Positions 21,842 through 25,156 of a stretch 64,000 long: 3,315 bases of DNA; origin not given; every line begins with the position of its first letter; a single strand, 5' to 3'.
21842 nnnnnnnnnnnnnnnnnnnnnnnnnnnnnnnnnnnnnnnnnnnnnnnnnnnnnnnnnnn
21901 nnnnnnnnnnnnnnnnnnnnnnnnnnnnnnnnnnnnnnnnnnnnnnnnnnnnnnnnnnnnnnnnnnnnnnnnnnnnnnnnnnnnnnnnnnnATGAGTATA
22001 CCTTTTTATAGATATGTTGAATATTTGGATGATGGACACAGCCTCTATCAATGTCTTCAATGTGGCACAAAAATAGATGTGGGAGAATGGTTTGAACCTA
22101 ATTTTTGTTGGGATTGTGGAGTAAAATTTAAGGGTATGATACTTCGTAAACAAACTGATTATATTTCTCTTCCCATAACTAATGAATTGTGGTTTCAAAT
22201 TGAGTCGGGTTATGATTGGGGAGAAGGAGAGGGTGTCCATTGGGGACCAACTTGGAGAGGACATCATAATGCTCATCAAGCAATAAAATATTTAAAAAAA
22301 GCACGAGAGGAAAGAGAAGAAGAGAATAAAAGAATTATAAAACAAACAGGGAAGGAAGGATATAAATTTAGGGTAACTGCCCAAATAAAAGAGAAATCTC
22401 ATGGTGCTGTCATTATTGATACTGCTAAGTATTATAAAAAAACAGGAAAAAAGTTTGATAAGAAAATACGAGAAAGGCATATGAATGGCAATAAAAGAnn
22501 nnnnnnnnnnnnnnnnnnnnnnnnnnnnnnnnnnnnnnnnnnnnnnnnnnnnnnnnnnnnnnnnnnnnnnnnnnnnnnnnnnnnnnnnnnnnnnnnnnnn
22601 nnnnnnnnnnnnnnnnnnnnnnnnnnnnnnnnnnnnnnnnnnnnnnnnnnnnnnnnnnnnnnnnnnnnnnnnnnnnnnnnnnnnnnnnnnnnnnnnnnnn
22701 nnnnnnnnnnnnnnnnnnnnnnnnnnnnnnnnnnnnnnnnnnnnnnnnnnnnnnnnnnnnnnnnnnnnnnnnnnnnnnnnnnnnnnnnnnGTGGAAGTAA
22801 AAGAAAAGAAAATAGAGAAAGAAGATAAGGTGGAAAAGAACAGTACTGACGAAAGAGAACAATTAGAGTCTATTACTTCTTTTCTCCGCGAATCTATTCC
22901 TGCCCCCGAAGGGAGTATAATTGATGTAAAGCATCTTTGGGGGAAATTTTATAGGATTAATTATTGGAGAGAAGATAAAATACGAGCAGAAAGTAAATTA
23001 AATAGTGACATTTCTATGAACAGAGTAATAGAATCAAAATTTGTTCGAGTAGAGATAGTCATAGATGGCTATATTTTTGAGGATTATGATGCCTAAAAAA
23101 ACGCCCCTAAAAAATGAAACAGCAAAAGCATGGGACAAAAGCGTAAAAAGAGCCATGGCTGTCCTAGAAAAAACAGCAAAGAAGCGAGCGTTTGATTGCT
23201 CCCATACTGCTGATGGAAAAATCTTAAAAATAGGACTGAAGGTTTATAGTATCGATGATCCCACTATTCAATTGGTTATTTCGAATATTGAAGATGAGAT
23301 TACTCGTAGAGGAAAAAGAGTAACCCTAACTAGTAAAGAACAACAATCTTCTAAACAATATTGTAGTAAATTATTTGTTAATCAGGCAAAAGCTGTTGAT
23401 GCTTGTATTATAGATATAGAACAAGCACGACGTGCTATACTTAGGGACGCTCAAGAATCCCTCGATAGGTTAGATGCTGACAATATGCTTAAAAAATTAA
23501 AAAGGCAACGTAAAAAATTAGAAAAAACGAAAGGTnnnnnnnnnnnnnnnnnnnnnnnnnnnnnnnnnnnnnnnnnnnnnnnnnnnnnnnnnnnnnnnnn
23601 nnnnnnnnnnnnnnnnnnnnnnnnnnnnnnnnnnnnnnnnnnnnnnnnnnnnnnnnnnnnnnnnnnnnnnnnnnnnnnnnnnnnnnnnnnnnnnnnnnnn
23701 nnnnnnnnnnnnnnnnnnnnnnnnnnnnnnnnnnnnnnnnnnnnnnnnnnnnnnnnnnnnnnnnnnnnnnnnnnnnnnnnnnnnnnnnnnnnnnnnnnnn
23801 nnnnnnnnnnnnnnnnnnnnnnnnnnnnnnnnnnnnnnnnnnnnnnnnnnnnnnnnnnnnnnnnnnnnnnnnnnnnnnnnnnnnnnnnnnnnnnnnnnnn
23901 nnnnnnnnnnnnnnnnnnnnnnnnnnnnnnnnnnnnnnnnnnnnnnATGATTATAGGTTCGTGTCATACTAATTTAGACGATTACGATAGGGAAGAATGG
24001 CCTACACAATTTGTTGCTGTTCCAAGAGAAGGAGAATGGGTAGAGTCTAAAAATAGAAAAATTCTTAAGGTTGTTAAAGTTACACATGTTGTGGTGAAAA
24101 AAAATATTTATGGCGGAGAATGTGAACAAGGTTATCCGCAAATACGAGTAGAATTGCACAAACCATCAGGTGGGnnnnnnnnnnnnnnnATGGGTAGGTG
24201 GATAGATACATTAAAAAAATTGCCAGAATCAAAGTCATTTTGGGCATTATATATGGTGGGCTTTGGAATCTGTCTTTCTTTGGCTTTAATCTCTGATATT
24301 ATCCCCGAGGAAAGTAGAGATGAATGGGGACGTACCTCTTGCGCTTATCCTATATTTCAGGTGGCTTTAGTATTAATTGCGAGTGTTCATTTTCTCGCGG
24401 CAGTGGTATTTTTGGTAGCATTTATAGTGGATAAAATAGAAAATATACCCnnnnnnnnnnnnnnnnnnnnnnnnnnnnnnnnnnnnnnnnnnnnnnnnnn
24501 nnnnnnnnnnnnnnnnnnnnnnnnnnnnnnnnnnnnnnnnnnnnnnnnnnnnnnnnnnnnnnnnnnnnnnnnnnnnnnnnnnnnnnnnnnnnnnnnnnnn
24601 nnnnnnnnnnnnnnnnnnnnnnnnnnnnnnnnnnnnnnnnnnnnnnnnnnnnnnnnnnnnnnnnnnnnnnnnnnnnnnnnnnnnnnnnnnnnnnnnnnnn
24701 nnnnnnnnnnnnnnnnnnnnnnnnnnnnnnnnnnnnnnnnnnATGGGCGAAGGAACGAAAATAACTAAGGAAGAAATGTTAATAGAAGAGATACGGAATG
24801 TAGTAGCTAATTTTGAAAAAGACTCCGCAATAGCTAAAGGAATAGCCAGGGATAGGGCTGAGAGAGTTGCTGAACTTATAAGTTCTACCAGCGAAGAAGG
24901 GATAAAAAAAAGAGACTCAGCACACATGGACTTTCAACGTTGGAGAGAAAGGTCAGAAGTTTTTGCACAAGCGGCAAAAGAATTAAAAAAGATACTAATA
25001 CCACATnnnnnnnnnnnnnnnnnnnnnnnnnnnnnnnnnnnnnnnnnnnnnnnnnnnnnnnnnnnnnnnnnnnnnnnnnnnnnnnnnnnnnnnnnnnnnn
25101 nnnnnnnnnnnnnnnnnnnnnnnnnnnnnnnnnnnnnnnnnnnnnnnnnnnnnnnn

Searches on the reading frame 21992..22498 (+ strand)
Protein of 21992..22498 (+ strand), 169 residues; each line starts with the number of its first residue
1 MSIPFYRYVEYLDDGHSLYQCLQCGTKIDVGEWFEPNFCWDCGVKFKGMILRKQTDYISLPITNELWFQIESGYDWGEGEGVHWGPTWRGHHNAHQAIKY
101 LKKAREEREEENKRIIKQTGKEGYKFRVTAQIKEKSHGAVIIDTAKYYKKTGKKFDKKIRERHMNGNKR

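Call 47: search_protein_families(library=pfam, proteins=[window:21992-22498:+], max_evalue=1)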
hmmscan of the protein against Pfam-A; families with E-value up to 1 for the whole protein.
window:21992-22498:+ (169 aa): 5 families
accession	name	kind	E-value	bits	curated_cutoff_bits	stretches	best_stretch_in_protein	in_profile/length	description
PF04736.17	Eclosion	-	0.0095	16.1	25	1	19-59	15-53/61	Eclosion hormone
PF12773.13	DZR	-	0.081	13.5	27.3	1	20-44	14-32/45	Double zinc ribbon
PF03764.24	EFG_IV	-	0.11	12.8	24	0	102-146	7-53/121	Elongation factor G, domain IV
PF16622.11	zf-C2H2_11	-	0.15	12.2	27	0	19-27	5-13/29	zinc-finger C2H2-type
PF24445.1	DUF7564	-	0.18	12.6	32.2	1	20-43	7-30/76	Family of unknown function (DUF7564)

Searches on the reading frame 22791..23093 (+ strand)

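Call 47: search_protein_families(library=pfam, proteins=[window:22791-23093:+], max_evalue=1)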
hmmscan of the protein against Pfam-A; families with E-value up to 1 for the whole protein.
window:22791-23093:+ (101 aa): 2 families
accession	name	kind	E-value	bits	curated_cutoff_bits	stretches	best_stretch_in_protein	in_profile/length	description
PF20614.3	Mycovirus_RNAse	-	0.076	14.2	33.9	1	2-65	12-77/77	Homologues of viral RNAse III, found in viruses infecting fungi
PF13821.11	DUF4187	-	0.25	11.6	29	1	13-35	3-25/54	Domain of unknown function (DUF4187)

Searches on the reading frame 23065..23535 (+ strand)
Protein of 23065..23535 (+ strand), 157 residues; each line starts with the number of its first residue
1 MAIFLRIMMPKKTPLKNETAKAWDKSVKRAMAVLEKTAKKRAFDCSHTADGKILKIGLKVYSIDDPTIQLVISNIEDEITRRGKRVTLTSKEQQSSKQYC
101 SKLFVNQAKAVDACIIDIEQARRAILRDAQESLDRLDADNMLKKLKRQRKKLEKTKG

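Call 47: search_protein_families(library=pfam, proteins=[window:23065-23535:+], max_evalue=1)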
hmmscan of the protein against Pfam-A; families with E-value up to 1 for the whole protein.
window:23065-23535:+ (157 aa): 1 family
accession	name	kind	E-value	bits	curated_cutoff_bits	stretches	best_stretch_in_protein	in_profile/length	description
PF02179.21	BAG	-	0.055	14.4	23.4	1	72-138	1-77/78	BAG domain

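Call 85: search_protein_families(library=phrogs, proteins=[window:23065-23535:+], max_evalue=0.01)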
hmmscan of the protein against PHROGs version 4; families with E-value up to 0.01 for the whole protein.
window:23065-23535:+ (157 aa): 0 families

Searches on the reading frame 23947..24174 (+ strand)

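Call 85: search_protein_families(library=phrogs, proteins=[window:23947-24174:+], max_evalue=0.01)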
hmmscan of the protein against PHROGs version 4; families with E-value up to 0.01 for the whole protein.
window:23947-24174:+ (76 aa): 1 family
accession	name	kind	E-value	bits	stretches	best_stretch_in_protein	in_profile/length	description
phrog_33073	-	unknown function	0.00018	22.5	1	18-49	14-45/61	-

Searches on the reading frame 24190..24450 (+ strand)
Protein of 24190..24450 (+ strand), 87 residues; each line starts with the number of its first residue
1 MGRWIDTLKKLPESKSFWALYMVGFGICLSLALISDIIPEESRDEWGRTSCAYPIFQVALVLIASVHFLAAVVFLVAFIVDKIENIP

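Call 3: search_protein_families(library=pfam, proteins=[window:24190-24450:+], max_evalue=1)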
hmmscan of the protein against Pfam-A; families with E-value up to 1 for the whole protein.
window:24190-24450:+ (87 aa): 2 families
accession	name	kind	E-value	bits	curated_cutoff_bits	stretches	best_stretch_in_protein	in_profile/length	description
PF25592.1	DUF7937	-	0.016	14.5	31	1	2-83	226-305/402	Domain of unknown function (DUF7937)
PF11992.13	TgpA_N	-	0.017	14.6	30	1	15-76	122-180/333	TgpA N-terminal domain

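Call 85: search_protein_families(library=phrogs, proteins=[window:24190-24450:+], max_evalue=0.01)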
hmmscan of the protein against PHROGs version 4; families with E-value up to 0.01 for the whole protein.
window:24190-24450:+ (87 aa): 0 families

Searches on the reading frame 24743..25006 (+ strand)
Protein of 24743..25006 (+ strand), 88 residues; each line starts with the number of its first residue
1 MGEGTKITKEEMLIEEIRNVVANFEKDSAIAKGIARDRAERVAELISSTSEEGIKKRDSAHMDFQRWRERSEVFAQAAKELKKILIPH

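Call 3: search_protein_families(library=pfam, proteins=[window:24743-25006:+], max_evalue=1)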
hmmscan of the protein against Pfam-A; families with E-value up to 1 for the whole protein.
window:24743-25006:+ (88 aa): 0 families

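Call 85: search_protein_families(library=phrogs, proteins=[window:24743-25006:+], max_evalue=0.01)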
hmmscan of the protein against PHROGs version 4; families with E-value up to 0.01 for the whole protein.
window:24743-25006:+ (88 aa): 0 families

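Call 89: search_protein_families(library=padloc, proteins=[window:24743-25006:+], max_evalue=0.01)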
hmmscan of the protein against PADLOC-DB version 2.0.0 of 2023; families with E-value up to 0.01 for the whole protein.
window:24743-25006:+ (88 aa): 0 families
